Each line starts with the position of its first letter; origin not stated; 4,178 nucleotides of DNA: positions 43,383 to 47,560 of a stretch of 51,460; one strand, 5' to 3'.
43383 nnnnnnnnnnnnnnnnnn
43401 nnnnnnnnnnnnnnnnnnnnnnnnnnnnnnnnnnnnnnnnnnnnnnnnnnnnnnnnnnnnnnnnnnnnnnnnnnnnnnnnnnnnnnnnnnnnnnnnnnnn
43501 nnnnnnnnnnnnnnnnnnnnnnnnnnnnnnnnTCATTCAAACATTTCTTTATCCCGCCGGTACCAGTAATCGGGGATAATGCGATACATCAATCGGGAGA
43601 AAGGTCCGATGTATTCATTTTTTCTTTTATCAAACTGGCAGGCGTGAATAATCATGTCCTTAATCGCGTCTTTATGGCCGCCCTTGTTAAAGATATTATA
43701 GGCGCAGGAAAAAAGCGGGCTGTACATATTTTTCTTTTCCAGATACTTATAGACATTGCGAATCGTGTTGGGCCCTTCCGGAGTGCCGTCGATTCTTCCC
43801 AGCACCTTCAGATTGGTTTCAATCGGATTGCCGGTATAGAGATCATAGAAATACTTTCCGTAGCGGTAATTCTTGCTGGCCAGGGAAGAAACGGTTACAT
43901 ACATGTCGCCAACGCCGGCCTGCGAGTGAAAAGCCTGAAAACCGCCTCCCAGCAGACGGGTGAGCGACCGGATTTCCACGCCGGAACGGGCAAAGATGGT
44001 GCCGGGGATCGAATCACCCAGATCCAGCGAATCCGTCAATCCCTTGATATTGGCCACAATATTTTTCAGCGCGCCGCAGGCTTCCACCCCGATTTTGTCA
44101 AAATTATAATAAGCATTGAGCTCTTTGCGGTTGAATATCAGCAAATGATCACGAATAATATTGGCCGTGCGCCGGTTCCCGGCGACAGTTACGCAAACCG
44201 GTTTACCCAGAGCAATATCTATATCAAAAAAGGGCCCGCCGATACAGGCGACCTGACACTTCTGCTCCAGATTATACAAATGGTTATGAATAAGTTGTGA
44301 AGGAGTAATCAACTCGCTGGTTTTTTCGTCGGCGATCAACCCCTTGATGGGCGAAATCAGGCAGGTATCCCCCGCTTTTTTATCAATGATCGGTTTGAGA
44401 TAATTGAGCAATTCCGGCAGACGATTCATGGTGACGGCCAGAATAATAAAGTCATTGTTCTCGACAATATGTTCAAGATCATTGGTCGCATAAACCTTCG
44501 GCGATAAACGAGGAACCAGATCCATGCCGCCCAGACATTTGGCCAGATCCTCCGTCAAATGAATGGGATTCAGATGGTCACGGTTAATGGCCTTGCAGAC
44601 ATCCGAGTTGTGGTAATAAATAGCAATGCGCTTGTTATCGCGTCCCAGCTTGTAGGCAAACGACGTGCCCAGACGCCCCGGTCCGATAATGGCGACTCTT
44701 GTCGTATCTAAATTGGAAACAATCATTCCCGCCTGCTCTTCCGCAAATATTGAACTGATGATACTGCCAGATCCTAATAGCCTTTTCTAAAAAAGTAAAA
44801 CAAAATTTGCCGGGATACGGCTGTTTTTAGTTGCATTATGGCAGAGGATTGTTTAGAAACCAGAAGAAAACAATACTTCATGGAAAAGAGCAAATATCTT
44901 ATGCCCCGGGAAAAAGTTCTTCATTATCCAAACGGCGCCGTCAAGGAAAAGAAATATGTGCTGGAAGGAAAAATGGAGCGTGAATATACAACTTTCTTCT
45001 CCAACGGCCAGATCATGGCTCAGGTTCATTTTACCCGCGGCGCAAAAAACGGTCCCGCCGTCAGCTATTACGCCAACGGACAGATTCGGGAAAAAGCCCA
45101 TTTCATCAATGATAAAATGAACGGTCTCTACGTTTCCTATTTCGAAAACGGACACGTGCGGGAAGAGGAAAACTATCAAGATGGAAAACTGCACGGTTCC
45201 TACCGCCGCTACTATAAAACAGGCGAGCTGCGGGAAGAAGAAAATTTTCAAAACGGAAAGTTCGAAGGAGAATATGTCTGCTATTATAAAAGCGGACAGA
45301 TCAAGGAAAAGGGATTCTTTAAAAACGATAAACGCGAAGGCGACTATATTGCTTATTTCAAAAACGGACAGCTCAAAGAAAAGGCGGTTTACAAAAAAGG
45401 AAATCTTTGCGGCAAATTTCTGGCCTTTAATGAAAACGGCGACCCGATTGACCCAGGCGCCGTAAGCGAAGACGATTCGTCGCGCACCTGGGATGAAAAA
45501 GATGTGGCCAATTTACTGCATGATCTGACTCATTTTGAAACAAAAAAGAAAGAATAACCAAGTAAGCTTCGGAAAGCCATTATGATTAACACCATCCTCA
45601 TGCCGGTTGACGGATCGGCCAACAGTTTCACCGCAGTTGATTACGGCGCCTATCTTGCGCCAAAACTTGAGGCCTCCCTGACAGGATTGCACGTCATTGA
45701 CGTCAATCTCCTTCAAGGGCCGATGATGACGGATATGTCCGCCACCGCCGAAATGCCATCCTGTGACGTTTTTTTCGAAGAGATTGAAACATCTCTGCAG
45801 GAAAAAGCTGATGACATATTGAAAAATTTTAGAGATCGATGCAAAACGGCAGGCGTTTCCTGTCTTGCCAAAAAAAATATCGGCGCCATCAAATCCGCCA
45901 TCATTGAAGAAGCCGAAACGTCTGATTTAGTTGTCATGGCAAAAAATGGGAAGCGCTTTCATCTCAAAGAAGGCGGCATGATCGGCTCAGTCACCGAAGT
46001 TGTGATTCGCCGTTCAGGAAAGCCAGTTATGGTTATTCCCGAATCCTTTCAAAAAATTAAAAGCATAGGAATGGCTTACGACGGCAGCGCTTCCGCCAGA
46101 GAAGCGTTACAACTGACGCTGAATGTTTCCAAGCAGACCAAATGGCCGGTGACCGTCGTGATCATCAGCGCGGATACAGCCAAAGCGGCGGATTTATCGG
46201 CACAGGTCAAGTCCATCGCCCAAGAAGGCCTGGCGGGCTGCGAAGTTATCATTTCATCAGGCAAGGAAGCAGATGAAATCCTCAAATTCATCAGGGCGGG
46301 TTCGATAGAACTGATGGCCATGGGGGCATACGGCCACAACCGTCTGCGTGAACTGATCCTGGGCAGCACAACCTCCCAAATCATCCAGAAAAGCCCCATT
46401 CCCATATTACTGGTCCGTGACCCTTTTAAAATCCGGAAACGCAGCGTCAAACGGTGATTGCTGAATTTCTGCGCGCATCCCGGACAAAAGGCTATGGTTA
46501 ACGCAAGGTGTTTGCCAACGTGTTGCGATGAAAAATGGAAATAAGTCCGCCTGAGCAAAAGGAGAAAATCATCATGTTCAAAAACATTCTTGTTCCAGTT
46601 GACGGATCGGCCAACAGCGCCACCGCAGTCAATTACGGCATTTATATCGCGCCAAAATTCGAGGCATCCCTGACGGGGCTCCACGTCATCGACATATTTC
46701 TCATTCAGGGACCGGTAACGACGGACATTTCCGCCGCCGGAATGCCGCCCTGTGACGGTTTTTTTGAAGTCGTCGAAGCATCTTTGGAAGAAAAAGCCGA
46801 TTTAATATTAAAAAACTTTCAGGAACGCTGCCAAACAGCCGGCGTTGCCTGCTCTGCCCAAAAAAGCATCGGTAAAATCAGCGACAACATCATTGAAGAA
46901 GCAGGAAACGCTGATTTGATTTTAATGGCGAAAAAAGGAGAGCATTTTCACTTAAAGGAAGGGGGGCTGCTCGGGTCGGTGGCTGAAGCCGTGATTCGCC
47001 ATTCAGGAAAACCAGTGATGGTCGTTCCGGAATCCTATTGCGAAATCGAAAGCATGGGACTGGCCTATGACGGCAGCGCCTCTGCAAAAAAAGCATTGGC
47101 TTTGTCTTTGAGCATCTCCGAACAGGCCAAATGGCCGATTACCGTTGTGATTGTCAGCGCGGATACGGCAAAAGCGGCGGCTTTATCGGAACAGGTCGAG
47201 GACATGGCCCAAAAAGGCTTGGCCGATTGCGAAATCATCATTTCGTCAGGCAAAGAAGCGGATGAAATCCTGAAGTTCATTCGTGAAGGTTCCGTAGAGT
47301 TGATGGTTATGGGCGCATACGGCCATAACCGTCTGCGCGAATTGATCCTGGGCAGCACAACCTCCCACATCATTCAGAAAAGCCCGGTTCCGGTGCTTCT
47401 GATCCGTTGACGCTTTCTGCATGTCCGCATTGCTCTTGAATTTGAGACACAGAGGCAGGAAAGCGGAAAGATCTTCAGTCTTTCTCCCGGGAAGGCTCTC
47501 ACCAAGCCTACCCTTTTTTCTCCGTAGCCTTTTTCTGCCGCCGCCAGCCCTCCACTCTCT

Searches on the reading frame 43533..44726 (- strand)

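Call 55: search_protein_families(library=pfam, proteins=[window:43533-44726:-])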
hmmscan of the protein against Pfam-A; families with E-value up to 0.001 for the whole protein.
window:43533-44726:- (397 aa): 3 families
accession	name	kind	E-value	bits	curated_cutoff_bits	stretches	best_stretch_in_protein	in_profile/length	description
PF07479.19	NAD_Gly3P_dh_C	-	2.2e-27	96.4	25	1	210-351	1-136/142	NAD-dependent glycerol-3-phosphate dehydrogenase C-terminus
PF01210.29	NAD_Gly3P_dh_N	-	5.1e-17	62.7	23.1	1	11-186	2-155/158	NAD-dependent glycerol-3-phosphate dehydrogenase N-terminus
PF03807.23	F420_oxidored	-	6.9e-05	23.8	21.6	1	10-118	1-83/94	NADP oxidoreductase coenzyme F420-dependent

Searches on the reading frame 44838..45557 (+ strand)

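Call 55: search_protein_families(library=pfam, proteins=[window:44838-45557:+])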
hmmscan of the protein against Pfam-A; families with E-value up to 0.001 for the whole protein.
window:44838-45557:+ (239 aa): 1 family
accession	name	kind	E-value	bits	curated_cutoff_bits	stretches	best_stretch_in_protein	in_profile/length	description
PF07661.19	MORN_2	-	2.6e-28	95.1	29.6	2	70-91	1-22/22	MORN repeat variant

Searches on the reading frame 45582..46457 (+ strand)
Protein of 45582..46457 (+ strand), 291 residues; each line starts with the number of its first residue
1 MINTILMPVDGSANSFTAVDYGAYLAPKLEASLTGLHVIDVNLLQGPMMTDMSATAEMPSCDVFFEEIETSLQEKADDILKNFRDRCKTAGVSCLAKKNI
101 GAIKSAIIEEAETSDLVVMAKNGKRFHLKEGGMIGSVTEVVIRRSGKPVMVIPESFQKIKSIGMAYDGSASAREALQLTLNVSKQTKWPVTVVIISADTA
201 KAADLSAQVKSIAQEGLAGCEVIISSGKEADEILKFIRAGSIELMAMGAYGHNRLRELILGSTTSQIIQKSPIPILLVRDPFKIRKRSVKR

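Call 55: search_protein_families(library=pfam, proteins=[window:45582-46457:+])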
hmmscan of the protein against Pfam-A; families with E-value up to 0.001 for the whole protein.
window:45582-46457:+ (291 aa): 1 family
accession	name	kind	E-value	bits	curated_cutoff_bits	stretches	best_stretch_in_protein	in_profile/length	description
PF00582.32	Usp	-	1.3e-32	113.7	24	2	1-153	1-141/141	Universal stress protein family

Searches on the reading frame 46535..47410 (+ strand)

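Call 55: search_protein_families(library=pfam, proteins=[window:46535-47410:+])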
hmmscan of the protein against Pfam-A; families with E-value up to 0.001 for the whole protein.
window:46535-47410:+ (291 aa): 1 family
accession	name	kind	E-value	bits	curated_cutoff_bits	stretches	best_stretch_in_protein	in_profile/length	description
PF00582.32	Usp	-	2e-38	132.5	24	2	14-165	1-141/141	Universal stress protein family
